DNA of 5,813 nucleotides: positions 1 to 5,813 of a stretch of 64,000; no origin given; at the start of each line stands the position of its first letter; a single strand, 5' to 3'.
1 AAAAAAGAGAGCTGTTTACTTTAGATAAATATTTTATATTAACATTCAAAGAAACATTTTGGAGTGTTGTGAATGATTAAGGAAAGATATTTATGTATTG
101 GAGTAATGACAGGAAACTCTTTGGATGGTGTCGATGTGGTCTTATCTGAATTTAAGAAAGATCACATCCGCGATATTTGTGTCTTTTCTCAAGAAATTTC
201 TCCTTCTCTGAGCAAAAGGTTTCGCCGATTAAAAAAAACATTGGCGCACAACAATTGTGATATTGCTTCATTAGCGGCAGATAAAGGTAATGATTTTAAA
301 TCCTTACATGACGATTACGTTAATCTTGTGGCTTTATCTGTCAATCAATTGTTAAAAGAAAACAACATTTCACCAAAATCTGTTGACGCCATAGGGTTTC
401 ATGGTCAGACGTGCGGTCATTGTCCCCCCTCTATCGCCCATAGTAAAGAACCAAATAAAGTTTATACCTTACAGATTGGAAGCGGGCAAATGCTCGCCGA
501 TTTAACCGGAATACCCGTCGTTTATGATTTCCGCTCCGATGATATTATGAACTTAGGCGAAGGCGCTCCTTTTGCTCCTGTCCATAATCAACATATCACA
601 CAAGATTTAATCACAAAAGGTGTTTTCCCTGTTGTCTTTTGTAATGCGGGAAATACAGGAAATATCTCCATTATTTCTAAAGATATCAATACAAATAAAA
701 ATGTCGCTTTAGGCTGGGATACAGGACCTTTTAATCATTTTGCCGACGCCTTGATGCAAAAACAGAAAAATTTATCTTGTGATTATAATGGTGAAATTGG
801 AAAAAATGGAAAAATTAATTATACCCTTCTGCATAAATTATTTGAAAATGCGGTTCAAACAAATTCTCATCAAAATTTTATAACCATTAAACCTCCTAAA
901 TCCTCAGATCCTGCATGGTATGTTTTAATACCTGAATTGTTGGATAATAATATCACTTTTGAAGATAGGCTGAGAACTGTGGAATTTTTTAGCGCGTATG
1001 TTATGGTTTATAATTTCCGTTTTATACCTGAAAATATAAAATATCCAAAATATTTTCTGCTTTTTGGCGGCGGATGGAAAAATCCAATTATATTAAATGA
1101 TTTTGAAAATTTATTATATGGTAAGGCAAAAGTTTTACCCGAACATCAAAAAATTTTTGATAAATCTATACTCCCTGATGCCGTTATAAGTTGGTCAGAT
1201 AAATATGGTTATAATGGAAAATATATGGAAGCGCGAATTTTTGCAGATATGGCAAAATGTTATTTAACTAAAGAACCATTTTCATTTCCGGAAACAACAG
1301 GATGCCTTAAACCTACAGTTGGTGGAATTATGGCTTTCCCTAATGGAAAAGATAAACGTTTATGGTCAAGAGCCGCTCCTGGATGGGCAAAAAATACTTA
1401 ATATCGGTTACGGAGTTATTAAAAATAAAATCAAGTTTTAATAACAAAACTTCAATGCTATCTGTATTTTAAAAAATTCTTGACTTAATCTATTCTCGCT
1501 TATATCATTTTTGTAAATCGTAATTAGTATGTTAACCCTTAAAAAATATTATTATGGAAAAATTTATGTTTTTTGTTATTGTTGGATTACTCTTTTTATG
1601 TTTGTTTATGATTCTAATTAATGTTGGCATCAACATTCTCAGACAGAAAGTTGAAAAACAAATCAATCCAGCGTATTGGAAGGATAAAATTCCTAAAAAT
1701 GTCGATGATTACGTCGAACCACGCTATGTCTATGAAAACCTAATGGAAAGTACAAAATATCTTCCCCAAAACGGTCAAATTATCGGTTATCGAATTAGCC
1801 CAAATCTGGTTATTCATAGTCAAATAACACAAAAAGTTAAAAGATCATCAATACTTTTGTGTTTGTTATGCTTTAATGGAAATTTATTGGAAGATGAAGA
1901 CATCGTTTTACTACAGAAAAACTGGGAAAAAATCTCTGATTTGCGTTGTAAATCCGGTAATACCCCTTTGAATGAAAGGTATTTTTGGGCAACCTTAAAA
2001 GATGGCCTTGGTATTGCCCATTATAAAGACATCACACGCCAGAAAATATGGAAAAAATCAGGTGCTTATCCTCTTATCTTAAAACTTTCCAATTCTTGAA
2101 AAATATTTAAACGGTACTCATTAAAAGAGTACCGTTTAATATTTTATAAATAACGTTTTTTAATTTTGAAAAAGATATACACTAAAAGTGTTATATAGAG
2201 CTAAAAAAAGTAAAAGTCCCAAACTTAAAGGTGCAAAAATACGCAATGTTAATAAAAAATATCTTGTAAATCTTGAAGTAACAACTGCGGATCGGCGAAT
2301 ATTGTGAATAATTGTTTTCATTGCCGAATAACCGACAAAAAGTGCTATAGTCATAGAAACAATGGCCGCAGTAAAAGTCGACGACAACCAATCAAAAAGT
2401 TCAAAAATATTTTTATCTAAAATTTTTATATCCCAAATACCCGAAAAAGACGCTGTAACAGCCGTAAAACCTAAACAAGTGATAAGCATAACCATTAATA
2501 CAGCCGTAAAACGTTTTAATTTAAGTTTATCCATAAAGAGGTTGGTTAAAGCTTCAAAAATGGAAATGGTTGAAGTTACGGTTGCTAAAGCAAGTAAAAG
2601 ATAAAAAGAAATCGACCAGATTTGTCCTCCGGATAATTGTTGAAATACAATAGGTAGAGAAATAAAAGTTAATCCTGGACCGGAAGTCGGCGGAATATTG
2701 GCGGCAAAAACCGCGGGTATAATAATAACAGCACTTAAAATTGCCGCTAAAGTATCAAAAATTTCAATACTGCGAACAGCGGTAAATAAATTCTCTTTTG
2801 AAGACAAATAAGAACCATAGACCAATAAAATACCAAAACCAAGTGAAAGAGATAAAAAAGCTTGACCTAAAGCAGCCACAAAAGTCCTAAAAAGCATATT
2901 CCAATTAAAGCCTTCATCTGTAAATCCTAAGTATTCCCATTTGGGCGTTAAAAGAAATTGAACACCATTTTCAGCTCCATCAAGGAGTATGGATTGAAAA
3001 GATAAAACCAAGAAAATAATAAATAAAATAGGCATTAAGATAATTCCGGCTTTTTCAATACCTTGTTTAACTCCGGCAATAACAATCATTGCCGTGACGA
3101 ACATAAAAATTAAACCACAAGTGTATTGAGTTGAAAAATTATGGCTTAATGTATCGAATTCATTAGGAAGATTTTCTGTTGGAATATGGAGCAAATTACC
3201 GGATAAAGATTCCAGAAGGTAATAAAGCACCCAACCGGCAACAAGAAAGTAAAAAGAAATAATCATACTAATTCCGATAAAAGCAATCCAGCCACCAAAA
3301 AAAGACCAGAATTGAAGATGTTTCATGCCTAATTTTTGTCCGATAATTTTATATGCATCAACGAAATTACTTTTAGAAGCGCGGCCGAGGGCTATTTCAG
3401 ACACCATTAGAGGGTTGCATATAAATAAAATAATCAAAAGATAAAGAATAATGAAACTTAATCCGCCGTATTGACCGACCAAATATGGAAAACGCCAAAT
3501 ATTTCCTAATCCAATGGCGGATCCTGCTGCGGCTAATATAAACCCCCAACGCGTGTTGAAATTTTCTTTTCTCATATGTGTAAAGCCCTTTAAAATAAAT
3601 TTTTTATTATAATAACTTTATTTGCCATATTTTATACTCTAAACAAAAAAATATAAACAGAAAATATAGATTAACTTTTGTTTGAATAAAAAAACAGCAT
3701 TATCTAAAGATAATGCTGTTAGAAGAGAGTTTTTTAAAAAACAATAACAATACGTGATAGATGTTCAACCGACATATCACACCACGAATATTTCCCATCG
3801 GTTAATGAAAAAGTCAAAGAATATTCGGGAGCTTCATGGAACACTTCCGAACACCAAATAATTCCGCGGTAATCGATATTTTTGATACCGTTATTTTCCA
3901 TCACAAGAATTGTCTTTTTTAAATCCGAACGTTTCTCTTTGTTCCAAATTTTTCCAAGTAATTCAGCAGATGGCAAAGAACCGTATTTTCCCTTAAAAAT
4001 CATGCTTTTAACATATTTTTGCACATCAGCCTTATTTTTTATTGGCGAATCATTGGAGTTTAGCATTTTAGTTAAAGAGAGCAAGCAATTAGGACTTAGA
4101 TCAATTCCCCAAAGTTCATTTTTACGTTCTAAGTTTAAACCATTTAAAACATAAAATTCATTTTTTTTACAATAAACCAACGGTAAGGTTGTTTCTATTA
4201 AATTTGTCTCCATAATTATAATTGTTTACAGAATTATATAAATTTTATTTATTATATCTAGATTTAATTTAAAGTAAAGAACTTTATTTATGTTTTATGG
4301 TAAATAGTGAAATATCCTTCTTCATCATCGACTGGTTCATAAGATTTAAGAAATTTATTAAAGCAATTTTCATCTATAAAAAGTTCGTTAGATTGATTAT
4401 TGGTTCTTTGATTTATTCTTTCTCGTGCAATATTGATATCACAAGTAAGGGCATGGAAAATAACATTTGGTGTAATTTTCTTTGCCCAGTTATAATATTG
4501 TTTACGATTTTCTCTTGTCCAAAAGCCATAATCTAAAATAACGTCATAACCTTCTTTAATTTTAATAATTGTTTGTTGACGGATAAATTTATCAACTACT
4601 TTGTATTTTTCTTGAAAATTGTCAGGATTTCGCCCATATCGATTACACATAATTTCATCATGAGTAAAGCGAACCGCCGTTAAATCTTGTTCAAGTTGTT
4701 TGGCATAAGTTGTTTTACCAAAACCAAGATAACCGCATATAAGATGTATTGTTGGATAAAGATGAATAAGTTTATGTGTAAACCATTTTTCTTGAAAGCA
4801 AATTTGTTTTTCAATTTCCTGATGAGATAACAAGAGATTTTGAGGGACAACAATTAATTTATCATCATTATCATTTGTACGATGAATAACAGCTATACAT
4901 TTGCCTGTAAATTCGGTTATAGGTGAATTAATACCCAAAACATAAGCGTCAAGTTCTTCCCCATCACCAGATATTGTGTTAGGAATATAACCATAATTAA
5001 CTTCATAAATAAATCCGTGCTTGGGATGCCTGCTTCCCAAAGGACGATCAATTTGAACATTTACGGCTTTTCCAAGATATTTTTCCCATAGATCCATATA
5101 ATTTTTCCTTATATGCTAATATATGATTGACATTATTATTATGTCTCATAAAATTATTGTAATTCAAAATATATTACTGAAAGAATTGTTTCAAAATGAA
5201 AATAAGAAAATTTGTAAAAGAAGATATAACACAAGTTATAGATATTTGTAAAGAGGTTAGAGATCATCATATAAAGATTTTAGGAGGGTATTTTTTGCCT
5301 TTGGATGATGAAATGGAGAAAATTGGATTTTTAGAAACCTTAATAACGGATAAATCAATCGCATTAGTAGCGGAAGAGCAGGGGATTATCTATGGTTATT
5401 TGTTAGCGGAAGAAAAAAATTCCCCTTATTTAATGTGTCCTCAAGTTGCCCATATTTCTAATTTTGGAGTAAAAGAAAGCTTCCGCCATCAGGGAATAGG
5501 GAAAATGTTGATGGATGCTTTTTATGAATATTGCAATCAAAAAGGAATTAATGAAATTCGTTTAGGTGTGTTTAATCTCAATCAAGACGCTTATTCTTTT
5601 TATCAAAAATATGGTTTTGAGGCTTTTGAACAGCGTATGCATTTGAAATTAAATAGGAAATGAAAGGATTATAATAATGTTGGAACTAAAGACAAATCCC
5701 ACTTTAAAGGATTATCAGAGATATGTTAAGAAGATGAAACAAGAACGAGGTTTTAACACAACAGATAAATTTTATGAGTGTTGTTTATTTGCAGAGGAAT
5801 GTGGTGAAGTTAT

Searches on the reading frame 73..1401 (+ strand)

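Call 39: search_protein_families(library=pfam, proteins=[window:73-1401:+], max_evalue=0.00001)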
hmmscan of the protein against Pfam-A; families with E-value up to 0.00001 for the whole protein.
window:73-1401:+ (442 aa): 1 family
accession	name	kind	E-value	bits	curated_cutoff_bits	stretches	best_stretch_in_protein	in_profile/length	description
PF03702.20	AnmK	-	8.9e-50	170.2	24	1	8-419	3-363/367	Anhydro-N-acetylmuramic acid kinase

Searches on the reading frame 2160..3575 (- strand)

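Call 39: search_protein_families(library=pfam, proteins=[window:2160-3575:-], max_evalue=0.00001)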
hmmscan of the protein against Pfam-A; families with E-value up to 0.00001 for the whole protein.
window:2160-3575:- (471 aa): 1 family
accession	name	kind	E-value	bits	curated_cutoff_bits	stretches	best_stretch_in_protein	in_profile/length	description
PF00209.24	SNF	-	2.8e-41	142.3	27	2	156-461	181-482/524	Sodium:neurotransmitter symporter family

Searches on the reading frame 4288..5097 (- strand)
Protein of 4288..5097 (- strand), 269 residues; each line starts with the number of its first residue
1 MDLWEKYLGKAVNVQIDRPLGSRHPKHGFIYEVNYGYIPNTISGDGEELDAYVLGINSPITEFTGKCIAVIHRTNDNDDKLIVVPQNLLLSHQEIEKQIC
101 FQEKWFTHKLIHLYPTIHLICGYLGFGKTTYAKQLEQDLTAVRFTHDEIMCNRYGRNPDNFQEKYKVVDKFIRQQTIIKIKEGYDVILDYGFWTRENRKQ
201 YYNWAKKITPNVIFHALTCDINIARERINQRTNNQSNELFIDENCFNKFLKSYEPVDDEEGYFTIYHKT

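Call 39: search_protein_families(library=pfam, proteins=[window:4288-5097:-], max_evalue=0.00001)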
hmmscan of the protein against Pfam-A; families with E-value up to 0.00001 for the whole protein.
window:4288-5097:- (269 aa): 4 families
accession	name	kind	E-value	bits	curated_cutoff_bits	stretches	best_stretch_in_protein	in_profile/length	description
PF13671.12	AAA_33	-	5.3e-19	69.4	27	1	118-255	2-142/143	AAA domain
PF00719.24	Pyrophosphatase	-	6.4e-09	36.2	23.5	1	28-89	31-96/153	Inorganic pyrophosphatase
PF08433.16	KTI12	-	6.1e-07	29.6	22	1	119-257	5-141/271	Chromatin associated protein KTI12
PF13238.12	AAA_18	-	9.1e-06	26.6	29.4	0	119-236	2-116/128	AAA domain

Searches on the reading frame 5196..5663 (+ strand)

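Call 39: search_protein_families(library=pfam, proteins=[window:5196-5663:+], max_evalue=0.00001)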
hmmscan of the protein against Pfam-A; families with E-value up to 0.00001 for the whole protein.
window:5196-5663:+ (155 aa): 4 families
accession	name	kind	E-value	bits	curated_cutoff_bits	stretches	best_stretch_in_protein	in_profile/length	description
PF00583.31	Acetyltransf_1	-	2.4e-17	63.7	20.7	1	37-141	17-116/116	Acetyltransferase (GNAT) family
PF13673.13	Acetyltransf_10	-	9.2e-15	55.2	23.6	1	53-147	30-113/128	Acetyltransferase (GNAT) domain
PF13508.13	Acetyltransf_7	-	1.7e-14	54.4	27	1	54-142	3-83/84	Acetyltransferase (GNAT) domain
PF13420.13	Acetyltransf_4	-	3.7e-06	27.5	24.3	1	44-144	39-137/155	Acetyltransferase (GNAT) domain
